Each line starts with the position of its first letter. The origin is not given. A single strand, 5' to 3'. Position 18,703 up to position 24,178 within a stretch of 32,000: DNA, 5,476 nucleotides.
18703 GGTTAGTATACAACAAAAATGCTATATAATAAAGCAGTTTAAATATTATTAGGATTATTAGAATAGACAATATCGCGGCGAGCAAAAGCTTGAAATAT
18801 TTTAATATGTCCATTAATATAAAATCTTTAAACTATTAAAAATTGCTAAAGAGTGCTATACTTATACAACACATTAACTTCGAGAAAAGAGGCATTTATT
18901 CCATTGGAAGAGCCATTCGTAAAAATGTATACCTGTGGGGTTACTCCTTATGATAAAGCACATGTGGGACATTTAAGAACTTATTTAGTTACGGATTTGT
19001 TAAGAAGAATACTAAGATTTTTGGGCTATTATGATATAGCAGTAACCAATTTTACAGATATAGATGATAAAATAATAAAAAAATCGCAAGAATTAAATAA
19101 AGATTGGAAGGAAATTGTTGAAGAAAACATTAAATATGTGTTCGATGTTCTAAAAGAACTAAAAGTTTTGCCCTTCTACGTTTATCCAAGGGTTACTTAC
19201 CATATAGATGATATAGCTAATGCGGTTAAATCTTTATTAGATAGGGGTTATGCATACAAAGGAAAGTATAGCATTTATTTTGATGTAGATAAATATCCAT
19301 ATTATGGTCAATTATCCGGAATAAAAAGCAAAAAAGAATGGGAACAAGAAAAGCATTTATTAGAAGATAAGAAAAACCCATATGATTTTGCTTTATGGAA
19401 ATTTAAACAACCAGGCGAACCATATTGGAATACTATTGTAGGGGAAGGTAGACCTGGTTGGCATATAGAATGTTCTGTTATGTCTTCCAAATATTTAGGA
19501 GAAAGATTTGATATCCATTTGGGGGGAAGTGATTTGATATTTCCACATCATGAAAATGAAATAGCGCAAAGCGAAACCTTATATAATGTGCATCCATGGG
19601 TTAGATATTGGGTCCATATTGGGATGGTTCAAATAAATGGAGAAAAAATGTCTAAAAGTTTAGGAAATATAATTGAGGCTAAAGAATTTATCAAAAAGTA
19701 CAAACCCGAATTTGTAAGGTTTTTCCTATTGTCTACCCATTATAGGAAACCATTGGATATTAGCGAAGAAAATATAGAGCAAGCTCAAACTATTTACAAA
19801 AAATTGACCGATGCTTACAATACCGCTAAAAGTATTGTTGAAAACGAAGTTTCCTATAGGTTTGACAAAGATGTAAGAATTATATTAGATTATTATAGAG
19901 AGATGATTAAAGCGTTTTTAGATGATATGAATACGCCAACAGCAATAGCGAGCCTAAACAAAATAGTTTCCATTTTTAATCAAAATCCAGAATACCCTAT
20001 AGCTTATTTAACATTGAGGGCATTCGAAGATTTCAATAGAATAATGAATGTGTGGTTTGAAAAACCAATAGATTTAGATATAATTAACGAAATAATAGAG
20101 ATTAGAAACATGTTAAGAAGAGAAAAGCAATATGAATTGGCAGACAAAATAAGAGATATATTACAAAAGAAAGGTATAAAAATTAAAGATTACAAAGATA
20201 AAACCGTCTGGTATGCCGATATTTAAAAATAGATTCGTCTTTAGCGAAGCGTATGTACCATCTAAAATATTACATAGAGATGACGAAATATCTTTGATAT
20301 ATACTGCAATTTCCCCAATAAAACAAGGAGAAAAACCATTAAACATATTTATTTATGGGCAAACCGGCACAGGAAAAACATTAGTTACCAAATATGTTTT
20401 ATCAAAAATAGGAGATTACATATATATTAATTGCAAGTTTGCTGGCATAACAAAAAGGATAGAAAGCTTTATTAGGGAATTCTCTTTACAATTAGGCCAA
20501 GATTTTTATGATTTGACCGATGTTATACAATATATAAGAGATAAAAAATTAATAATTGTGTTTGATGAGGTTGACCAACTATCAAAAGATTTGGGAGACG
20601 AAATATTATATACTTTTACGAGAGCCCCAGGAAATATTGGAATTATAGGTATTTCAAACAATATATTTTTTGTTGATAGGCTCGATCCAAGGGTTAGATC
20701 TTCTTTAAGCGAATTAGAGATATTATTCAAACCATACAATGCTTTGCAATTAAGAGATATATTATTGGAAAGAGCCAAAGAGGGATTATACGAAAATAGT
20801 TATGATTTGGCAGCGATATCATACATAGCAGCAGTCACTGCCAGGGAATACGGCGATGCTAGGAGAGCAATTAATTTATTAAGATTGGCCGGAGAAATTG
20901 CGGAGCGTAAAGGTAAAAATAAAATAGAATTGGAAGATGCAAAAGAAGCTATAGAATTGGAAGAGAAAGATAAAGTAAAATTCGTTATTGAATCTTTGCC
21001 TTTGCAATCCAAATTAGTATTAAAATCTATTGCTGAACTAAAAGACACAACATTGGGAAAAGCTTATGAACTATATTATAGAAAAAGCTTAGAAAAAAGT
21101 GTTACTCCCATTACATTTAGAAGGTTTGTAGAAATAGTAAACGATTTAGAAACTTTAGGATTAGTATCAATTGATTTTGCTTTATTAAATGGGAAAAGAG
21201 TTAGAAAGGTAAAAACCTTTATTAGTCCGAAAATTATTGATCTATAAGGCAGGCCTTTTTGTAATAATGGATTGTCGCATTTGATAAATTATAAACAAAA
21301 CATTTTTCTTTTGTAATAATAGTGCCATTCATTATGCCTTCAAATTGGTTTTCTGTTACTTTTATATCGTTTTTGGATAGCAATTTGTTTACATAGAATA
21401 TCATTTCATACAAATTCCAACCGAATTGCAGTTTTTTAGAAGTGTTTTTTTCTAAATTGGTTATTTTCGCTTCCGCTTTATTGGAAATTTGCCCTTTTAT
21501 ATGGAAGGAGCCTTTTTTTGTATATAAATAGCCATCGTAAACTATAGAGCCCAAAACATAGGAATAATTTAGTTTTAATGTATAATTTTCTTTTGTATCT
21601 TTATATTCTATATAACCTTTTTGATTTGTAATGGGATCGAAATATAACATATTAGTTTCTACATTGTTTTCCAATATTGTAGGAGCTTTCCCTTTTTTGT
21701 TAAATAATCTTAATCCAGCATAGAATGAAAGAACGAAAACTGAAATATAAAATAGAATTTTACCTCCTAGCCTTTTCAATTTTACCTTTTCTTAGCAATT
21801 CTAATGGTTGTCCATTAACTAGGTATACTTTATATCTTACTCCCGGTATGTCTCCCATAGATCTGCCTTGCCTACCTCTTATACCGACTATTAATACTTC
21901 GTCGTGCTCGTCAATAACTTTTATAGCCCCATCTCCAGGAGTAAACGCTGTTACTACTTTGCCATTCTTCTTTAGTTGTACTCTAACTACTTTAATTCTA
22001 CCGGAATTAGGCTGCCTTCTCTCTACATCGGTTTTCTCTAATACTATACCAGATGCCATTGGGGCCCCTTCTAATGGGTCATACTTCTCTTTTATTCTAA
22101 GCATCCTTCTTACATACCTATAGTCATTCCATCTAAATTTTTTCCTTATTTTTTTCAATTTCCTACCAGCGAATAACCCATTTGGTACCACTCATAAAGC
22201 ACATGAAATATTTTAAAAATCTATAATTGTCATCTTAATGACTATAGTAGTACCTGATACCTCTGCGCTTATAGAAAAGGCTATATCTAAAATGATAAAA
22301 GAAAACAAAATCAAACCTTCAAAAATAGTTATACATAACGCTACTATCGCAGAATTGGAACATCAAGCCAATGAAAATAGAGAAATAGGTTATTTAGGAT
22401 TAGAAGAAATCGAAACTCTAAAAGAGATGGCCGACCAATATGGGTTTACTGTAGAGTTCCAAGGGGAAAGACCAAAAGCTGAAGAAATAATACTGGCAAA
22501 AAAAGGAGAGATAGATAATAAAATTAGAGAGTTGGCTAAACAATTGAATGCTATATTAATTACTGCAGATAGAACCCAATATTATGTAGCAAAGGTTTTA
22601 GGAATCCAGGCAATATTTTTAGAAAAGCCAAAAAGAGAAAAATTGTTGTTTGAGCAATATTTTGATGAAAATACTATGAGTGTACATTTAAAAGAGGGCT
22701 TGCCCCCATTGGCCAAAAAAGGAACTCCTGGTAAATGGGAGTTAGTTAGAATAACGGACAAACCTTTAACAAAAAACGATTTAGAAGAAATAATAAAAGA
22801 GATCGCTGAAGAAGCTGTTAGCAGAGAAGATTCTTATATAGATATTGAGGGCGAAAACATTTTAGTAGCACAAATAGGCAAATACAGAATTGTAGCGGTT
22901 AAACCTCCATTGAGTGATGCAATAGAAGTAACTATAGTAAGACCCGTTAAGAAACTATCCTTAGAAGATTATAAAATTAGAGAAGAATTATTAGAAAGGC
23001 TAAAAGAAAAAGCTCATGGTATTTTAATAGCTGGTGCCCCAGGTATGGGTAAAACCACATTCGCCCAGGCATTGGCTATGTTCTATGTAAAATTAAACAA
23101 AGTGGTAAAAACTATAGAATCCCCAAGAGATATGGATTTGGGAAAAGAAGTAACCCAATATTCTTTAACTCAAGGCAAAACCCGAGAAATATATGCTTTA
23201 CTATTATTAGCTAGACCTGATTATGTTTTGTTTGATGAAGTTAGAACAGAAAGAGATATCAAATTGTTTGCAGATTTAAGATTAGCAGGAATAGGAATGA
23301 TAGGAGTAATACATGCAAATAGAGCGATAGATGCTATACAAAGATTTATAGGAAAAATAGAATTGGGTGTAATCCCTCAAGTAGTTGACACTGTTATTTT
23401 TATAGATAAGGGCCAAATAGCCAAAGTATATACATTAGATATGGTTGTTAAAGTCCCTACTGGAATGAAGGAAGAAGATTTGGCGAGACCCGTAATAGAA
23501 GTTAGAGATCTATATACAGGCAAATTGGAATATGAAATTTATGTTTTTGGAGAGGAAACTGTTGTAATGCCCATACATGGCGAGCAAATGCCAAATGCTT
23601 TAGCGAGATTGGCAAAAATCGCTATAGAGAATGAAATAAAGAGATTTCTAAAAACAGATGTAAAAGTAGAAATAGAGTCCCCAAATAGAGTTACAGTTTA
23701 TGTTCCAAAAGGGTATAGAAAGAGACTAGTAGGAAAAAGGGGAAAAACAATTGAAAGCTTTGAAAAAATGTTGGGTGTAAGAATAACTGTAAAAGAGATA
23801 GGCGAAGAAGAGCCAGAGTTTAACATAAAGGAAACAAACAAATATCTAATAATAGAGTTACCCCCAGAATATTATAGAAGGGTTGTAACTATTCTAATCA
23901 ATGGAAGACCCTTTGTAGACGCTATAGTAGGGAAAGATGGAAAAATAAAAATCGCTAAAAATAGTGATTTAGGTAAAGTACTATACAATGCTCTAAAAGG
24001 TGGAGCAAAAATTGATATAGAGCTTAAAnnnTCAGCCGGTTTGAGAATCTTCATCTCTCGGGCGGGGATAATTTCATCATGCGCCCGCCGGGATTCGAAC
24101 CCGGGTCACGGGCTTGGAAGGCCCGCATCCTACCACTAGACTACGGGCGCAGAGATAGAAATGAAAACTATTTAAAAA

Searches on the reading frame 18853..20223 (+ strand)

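Call 55: search_protein_families(library=pfam, proteins=[window:18853-20223:+], max_evalue=0.00001)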
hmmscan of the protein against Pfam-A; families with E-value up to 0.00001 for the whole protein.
window:18853-20223:+ (457 aa): 4 families
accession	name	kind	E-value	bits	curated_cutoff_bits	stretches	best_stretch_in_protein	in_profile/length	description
PF01406.26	tRNA-synt_1e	-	2.3e-112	375.7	27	1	17-312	4-300/301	tRNA synthetases class I (C) catalytic domain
PF09334.17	tRNA-synt_1g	-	3.5e-15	56.1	20.1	1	256-320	318-381/391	tRNA synthetases class I (M)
PF00133.28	tRNA-synt_1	-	3.2e-10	39.8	22.7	1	219-302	329-412/414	tRNA synthetases class I (I, L, M and V)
PF01921.24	tRNA-synt_1f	-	6e-10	39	27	1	258-325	274-341/360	tRNA synthetases class I (K)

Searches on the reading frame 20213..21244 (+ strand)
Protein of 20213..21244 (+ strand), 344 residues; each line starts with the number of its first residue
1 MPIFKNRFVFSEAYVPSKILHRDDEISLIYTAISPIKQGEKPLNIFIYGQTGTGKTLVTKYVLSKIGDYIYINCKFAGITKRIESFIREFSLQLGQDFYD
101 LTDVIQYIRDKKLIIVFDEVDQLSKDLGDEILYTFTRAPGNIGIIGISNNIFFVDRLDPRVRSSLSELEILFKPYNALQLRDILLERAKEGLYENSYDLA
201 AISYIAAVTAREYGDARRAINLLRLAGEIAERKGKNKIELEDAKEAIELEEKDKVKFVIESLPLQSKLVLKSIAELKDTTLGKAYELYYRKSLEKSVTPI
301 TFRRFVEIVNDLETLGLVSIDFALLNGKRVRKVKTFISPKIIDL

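Call 55: search_protein_families(library=pfam, proteins=[window:20213-21244:+], max_evalue=0.00001)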
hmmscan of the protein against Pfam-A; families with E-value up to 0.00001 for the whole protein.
window:20213-21244:+ (344 aa): 6 families
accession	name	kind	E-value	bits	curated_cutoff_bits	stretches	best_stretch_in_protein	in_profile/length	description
PF22703.2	Cdc6_lid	-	6.8e-20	71.2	27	1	181-247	1-67/68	Cdc6 AAA+ ATPase-type lid domain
PF09079.17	Cdc6_C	-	1.3e-11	44.8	25.1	1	258-321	2-71/96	CDC6, C terminal winged helix domain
PF13191.12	AAA_16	-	2.2e-08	35.2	32.6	1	20-79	3-63/167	AAA ATPase domain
PF00004.35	AAA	-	6.6e-08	33.5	21.2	1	46-164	2-121/131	ATPase family associated with various cellular activities (AAA)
PF22606.2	Cdc6-ORC-like_ATPase_lid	-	9.9e-07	29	27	1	175-231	1-57/60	Cdc6/ORC-like, ATPase lid domain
PF13401.12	AAA_22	-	1e-06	29.5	27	1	43-131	6-104/130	AAA domain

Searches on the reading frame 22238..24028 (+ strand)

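Call 55: search_protein_families(library=pfam, proteins=[window:22238-24028:+], max_evalue=0.00001)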
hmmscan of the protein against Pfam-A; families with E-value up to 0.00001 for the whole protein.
window:22238-24028:+ (597 aa): 3 families
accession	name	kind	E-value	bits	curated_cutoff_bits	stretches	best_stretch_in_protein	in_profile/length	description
PF00437.27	T2SSE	-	2.4e-09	36.8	24.9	1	247-370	130-255/370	Type II/IV secretion system protein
PF01850.27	PIN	-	9.5e-08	33.1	23.6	1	4-119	1-119/120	PIN domain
PF20720.3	nSTAND3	-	6.7e-06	26.3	27.2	0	252-299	11-57/155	Novel STAND NTPase 3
